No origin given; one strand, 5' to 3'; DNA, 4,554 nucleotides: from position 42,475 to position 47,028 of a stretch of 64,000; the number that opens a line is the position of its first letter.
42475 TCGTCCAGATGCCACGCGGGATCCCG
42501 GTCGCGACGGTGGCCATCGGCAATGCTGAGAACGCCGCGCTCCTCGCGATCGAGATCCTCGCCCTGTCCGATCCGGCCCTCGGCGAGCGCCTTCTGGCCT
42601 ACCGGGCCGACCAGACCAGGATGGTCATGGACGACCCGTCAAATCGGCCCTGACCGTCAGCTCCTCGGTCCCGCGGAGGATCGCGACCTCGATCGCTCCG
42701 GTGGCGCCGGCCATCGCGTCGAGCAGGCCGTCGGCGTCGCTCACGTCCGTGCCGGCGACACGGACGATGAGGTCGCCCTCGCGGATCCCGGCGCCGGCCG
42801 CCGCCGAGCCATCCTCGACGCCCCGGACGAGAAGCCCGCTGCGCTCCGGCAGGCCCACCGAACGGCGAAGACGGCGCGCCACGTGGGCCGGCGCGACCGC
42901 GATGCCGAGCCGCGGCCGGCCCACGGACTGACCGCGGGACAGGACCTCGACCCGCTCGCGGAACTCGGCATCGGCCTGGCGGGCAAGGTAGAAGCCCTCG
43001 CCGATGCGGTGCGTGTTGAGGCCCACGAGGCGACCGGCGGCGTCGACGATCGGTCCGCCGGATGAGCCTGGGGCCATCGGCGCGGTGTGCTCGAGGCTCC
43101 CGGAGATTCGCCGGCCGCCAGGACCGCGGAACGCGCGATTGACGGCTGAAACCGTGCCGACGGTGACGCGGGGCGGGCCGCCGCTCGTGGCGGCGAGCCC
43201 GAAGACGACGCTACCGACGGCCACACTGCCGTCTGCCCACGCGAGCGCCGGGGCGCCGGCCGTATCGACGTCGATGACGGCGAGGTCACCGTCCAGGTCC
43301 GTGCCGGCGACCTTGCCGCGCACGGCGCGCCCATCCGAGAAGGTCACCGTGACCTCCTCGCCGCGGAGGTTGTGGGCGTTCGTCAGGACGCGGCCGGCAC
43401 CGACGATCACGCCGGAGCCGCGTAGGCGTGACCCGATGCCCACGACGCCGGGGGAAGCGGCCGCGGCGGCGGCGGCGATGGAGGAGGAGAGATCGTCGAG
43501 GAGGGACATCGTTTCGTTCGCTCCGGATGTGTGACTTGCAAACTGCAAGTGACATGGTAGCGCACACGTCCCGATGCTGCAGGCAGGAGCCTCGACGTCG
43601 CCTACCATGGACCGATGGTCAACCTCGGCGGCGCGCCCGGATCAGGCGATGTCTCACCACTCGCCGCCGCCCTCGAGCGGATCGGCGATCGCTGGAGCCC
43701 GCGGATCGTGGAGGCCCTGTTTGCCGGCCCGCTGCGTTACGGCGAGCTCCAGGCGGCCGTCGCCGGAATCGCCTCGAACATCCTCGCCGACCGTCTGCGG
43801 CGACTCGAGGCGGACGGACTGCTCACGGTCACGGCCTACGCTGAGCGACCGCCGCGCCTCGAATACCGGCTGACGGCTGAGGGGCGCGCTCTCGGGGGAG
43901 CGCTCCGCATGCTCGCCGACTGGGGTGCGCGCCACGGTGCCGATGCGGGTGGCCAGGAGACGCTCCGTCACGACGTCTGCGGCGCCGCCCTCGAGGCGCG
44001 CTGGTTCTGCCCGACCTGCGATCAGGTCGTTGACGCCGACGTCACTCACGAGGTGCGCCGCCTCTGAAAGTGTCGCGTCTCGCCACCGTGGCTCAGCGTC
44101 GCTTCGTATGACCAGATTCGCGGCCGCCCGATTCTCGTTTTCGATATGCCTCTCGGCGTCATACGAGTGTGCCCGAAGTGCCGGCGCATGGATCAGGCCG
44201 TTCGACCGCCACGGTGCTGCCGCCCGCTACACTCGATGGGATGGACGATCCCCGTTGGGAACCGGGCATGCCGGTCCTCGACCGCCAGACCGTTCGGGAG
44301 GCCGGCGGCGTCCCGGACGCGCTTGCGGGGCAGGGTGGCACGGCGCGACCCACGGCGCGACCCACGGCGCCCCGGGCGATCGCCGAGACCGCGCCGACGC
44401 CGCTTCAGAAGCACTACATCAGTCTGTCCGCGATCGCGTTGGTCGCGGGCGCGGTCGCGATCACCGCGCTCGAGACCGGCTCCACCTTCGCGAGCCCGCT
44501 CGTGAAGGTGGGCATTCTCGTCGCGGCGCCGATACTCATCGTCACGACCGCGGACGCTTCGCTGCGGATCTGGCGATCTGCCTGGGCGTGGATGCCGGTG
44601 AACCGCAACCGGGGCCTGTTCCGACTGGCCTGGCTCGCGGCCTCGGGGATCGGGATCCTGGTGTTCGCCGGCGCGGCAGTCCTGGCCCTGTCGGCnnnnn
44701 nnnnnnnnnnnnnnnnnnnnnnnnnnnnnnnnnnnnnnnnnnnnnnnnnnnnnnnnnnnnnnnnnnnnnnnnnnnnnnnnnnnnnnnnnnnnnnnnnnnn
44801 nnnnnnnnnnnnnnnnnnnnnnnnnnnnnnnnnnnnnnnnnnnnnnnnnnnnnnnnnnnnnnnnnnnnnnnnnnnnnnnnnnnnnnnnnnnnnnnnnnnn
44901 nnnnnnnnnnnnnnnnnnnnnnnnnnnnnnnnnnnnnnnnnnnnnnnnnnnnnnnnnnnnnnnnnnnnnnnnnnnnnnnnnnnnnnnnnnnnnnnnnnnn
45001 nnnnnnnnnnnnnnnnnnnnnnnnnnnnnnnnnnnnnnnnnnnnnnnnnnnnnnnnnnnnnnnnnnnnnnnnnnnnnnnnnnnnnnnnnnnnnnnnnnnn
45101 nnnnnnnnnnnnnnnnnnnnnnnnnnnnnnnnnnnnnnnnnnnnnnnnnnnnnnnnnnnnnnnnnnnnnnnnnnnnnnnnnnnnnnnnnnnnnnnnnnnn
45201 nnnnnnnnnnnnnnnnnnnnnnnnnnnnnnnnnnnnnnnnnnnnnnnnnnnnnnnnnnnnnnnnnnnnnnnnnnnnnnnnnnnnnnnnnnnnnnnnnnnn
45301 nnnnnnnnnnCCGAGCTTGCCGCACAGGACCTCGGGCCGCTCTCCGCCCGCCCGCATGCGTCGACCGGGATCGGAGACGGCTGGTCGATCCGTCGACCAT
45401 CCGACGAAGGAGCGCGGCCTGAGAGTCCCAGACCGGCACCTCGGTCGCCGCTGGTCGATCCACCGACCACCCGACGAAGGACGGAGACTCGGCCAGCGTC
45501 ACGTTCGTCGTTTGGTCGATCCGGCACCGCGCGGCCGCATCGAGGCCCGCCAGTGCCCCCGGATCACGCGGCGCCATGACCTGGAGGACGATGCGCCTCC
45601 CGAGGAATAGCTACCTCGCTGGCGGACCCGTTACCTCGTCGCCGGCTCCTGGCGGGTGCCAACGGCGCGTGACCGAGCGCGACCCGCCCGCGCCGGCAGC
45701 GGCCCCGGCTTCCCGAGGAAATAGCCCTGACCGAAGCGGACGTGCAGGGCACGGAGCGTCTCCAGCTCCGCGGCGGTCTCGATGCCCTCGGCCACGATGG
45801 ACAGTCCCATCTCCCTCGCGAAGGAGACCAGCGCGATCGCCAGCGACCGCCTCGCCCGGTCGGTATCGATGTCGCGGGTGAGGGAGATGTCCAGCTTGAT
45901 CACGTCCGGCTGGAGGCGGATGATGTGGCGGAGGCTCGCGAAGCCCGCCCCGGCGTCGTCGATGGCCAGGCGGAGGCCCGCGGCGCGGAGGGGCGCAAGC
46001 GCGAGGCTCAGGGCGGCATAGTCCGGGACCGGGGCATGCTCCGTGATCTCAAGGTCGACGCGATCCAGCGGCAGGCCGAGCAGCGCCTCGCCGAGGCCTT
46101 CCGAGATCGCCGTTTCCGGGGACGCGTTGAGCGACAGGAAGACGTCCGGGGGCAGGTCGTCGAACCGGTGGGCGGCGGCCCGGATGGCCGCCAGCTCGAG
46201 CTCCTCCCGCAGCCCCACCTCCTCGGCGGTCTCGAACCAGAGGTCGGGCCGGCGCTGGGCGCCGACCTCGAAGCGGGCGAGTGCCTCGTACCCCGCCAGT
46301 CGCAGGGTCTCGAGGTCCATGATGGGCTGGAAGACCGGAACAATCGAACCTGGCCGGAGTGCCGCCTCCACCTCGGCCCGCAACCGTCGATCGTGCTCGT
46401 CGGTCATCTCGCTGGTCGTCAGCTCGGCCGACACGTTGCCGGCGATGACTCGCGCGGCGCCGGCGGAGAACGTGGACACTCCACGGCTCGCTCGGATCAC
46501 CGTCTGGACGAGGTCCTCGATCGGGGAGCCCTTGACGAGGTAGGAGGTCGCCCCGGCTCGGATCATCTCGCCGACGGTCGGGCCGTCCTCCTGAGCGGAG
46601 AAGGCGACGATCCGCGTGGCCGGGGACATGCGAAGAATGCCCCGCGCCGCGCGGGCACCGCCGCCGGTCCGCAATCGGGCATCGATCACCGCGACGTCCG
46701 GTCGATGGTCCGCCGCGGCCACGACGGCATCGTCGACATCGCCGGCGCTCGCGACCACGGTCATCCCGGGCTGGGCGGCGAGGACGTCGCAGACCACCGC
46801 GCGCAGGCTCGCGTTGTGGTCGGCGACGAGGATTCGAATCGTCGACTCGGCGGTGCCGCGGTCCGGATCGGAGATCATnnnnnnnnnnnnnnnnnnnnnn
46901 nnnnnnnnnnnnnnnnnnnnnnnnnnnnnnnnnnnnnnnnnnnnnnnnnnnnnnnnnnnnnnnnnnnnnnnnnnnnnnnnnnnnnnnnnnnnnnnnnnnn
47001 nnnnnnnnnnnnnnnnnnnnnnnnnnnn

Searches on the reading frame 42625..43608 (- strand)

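Call 54: search_protein_families(library=pfam, proteins=[window:42625-43608:-], max_evalue=0.00001)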
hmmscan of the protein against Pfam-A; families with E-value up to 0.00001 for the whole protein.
window:42625-43608:- (327 aa): 3 families
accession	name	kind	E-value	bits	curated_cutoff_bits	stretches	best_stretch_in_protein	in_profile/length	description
PF13365.12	Trypsin_2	-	2.9e-22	80.4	27.6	1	64-197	1-144/144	Trypsin-like peptidase domain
PF17820.7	PDZ_6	-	5.1e-07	29.8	27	1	261-304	2-45/54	PDZ domain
PF13180.12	PDZ_2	-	2.1e-06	28.4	27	1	233-321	2-78/80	PDZ domain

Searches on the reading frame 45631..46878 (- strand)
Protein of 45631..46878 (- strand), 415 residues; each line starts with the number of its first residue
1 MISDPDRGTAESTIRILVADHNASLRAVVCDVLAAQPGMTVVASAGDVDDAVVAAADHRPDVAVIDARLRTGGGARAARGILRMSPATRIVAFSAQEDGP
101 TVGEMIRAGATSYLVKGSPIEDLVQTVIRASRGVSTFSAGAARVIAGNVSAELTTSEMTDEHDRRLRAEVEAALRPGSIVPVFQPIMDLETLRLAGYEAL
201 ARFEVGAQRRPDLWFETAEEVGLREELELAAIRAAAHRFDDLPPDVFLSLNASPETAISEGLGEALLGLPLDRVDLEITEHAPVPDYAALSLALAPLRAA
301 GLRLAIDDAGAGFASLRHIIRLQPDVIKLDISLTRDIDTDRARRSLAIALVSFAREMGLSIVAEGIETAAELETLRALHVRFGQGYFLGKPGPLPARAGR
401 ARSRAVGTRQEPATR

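Call 44: search_protein_families(library=pfam, proteins=[window:45631-46878:-], max_evalue=0.001)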
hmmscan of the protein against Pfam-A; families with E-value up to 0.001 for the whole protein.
window:45631-46878:- (415 aa): 2 families
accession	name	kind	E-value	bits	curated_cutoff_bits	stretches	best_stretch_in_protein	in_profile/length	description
PF00563.25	EAL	-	2.7e-50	171.4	31.3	1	169-391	3-236/236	EAL domain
PF00072.30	Response_reg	-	2.5e-16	60.3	30.2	1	16-127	1-110/111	Response regulator receiver domain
